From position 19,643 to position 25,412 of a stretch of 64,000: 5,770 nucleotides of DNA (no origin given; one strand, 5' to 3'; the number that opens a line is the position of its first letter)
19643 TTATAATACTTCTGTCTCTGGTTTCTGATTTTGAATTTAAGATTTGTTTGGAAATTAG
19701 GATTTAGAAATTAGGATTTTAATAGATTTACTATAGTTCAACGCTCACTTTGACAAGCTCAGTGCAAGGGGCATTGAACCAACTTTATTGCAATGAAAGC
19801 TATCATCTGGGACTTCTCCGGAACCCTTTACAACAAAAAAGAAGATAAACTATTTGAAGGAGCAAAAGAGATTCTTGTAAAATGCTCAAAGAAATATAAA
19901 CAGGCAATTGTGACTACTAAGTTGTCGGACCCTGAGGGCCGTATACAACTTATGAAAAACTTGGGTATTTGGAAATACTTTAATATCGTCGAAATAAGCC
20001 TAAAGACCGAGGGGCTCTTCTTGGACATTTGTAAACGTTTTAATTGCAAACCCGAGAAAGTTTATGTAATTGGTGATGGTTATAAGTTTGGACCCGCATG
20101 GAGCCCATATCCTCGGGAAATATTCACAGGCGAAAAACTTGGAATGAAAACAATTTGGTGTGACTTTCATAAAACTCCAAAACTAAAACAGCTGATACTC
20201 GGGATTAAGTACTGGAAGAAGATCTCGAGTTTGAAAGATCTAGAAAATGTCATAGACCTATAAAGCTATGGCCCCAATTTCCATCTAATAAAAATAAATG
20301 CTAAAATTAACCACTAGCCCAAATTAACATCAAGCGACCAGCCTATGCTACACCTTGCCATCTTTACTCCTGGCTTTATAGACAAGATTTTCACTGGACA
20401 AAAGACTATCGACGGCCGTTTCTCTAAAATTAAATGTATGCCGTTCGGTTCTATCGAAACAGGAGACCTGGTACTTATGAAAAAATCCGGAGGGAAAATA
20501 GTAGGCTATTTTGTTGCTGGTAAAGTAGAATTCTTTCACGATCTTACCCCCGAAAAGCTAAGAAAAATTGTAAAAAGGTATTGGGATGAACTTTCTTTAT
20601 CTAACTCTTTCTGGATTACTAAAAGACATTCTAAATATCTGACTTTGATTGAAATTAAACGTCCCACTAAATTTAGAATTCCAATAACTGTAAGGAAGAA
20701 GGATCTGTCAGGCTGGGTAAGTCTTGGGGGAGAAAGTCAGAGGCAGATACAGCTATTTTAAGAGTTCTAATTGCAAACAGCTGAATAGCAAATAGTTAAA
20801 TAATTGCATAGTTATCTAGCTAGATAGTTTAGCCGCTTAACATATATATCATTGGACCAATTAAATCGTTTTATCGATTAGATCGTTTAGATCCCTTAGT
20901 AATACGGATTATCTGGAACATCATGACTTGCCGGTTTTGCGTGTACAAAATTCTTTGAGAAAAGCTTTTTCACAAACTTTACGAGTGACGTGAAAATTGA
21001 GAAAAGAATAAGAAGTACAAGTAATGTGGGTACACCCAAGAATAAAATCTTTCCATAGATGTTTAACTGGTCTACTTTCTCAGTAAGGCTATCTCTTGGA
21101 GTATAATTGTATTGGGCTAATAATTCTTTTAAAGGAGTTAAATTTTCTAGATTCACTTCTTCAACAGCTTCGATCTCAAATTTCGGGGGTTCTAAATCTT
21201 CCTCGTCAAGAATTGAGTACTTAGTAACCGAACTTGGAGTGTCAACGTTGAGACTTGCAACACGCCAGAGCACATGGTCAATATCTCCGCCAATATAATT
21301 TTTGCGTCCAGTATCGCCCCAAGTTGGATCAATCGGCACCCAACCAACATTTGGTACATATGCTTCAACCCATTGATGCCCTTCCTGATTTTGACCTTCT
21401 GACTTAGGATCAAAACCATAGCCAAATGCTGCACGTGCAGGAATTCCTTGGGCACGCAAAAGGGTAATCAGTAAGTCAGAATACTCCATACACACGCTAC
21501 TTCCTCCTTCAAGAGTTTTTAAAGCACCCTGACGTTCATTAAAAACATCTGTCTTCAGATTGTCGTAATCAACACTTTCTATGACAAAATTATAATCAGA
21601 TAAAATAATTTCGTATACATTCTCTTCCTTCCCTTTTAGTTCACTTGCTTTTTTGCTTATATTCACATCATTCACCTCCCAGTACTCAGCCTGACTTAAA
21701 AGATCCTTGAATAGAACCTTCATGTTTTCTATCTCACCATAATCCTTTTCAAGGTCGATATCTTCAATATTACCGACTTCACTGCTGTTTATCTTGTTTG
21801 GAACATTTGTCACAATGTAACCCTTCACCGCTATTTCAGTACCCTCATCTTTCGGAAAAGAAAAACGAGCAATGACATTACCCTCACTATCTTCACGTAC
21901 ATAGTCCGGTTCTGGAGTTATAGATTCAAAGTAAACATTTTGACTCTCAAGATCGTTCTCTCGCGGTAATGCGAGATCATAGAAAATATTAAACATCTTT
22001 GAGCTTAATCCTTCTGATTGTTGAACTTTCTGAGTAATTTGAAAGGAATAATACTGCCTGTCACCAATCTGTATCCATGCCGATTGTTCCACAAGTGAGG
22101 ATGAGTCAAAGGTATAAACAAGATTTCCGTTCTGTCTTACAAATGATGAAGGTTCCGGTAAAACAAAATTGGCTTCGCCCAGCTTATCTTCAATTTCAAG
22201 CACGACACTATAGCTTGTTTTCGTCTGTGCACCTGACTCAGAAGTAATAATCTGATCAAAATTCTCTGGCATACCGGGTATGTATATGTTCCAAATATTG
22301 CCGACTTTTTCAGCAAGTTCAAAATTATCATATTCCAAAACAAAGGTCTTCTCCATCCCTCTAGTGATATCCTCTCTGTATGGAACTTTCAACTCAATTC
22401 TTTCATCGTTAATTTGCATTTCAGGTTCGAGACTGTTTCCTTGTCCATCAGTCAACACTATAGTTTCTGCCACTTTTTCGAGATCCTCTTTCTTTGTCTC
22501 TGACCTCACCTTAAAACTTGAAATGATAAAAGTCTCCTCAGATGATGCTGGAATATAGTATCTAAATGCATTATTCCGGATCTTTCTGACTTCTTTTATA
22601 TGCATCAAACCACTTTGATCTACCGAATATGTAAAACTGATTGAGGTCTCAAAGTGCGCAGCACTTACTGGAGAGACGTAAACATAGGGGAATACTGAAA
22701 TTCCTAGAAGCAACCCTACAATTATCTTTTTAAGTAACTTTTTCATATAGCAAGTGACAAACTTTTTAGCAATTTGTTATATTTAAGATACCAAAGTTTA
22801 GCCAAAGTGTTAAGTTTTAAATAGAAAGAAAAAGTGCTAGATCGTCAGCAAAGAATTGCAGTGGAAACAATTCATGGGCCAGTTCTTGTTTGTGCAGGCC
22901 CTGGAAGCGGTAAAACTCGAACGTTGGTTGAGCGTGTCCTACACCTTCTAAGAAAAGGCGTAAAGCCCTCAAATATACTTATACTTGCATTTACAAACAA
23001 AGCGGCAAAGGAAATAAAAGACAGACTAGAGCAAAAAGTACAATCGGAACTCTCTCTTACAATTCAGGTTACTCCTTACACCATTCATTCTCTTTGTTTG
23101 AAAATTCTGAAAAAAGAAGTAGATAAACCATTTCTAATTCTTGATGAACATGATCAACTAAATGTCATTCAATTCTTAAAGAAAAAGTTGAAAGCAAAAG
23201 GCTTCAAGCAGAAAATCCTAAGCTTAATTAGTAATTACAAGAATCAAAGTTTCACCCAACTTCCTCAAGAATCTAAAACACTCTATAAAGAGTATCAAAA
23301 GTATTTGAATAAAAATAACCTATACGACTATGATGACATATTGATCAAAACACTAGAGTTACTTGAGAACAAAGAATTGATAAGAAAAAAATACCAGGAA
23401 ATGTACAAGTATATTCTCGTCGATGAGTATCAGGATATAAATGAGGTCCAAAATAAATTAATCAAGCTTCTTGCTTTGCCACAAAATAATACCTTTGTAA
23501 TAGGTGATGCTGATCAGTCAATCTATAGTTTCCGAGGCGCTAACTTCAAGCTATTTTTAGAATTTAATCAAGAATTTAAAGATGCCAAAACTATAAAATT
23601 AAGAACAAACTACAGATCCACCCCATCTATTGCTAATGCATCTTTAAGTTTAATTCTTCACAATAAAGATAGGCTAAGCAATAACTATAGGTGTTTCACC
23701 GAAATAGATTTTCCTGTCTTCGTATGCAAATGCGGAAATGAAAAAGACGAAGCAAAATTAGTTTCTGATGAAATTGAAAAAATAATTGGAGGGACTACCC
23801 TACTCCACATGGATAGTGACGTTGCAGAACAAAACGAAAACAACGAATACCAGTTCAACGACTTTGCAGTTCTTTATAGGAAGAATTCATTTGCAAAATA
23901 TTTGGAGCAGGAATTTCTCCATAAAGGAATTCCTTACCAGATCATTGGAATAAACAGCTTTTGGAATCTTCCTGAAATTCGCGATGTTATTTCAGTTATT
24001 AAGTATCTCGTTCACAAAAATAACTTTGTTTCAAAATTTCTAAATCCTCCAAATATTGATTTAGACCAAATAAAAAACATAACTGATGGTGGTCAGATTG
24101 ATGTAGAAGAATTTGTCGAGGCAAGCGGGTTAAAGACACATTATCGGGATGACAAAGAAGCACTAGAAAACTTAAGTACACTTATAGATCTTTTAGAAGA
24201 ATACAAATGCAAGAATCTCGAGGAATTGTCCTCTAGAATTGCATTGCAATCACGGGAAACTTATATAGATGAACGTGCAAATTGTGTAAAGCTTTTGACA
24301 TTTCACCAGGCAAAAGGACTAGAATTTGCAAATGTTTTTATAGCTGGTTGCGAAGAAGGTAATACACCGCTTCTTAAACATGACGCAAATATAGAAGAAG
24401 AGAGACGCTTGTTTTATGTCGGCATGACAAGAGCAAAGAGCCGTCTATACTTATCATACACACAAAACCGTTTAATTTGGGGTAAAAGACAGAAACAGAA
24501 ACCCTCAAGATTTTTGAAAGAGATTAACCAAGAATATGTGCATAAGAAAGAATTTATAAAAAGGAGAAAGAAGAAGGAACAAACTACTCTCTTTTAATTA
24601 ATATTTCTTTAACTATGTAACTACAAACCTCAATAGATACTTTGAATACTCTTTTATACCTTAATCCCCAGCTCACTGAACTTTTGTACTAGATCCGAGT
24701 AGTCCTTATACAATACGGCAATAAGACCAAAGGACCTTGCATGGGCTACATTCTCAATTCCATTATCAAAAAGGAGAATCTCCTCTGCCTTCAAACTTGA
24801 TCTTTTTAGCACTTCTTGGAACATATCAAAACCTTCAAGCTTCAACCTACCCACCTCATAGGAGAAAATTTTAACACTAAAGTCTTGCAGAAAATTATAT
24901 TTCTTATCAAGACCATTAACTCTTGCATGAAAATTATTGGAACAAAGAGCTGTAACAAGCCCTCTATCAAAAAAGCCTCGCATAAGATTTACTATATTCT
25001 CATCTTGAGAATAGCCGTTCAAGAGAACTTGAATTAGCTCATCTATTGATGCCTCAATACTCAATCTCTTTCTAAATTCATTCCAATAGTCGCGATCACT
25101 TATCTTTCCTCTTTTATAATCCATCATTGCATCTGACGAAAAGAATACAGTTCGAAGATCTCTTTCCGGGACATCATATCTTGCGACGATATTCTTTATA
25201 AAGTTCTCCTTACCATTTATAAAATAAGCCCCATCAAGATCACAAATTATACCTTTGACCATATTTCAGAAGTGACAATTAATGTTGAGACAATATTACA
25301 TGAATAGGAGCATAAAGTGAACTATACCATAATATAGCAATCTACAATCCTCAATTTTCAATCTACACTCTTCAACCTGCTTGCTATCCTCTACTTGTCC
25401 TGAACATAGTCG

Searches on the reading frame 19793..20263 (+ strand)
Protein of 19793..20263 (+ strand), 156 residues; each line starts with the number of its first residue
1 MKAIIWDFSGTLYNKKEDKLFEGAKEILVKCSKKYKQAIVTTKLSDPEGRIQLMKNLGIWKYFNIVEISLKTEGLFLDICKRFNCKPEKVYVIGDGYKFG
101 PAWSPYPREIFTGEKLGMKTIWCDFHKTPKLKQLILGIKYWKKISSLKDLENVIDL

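Call 87: search_protein_families(library=pfam, proteins=[window:19793-20263:+], max_evalue=0.001)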
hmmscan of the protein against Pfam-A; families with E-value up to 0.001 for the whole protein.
window:19793-20263:+ (156 aa): 2 families
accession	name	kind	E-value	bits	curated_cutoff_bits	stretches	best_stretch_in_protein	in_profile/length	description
PF13419.12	HAD_2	-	1.6e-08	35.3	23.8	1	15-96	75-161/178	Haloacid dehalogenase-like hydrolase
PF00702.32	Hydrolase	-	1.7e-07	32.3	26.4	1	17-97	96-181/191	haloacid dehalogenase-like hydrolase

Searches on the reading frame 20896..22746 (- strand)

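Call 38: search_protein_families(library=pfam, proteins=[window:20896-22746:-], max_evalue=0.001)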
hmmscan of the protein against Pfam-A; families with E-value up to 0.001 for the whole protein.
window:20896-22746:- (616 aa): 1 family
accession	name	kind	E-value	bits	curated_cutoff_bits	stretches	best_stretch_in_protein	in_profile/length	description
PF01841.26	Transglut_core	-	7.7e-22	78.1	23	1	367-474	4-108/108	Transglutaminase-like superfamily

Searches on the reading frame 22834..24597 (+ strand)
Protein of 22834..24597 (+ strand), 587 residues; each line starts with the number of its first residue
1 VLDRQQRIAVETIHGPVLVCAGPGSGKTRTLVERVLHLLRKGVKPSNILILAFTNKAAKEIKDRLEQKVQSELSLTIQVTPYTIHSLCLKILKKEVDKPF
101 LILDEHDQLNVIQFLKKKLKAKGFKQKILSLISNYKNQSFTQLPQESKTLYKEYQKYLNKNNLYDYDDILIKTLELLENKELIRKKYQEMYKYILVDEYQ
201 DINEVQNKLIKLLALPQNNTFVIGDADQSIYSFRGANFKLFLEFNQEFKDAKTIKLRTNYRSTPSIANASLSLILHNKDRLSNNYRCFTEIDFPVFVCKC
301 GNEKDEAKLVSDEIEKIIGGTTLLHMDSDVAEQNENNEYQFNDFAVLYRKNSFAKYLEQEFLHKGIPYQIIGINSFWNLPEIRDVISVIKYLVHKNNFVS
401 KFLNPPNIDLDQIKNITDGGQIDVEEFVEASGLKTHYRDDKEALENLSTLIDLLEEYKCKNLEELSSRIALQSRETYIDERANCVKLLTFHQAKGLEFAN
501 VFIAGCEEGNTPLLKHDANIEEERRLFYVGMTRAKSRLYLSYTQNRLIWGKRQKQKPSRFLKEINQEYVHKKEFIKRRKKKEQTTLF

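Call 38: search_protein_families(library=pfam, proteins=[window:22834-24597:+], max_evalue=0.001)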
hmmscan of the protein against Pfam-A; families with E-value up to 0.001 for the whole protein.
window:22834-24597:+ (587 aa): 9 families
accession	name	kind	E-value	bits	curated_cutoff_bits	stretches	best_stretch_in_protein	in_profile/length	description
PF00580.27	UvrD-helicase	-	3.7e-73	247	23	1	2-249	1-271/271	UvrD/REP helicase N-terminal domain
PF13361.12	UvrD_C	-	4.9e-49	168.1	25.6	2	435-544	231-349/350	UvrD-like helicase C-terminal domain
PF13245.12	AAA_19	-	2.5e-26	92.9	25.1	1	6-234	1-134/134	AAA domain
PF13538.12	UvrD_C_2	-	1.2e-10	41.5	27.4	1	487-540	4-51/52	UvrD-like helicase C-terminal domain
PF01443.25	Viral_helicase1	-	3.2e-08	34.1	21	0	480-539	178-225/228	Viral superfamily 1 RNA helicase core domain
PF13086.12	AAA_11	-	8.8e-07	29.4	27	1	10-198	19-221/257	AAA domain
PF13604.12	AAA_30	-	1.9e-06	28.2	27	1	2-108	2-99/191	AAA domain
PF00270.35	DEAD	-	5.5e-05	23.4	26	0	5-77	3-76/167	DEAD/DEAH box helicase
PF13087.12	AAA_12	-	6.2e-05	23.1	27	0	30-77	94-141/195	AAA domain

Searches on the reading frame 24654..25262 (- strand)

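Call 38: search_protein_families(library=pfam, proteins=[window:24654-25262:-], max_evalue=0.001)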
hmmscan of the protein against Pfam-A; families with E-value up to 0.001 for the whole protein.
window:24654-25262:- (202 aa): 1 family
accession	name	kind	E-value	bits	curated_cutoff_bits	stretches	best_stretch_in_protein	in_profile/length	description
PF00702.32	Hydrolase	-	0.00015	22.6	26.4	1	54-179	56-191/191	haloacid dehalogenase-like hydrolase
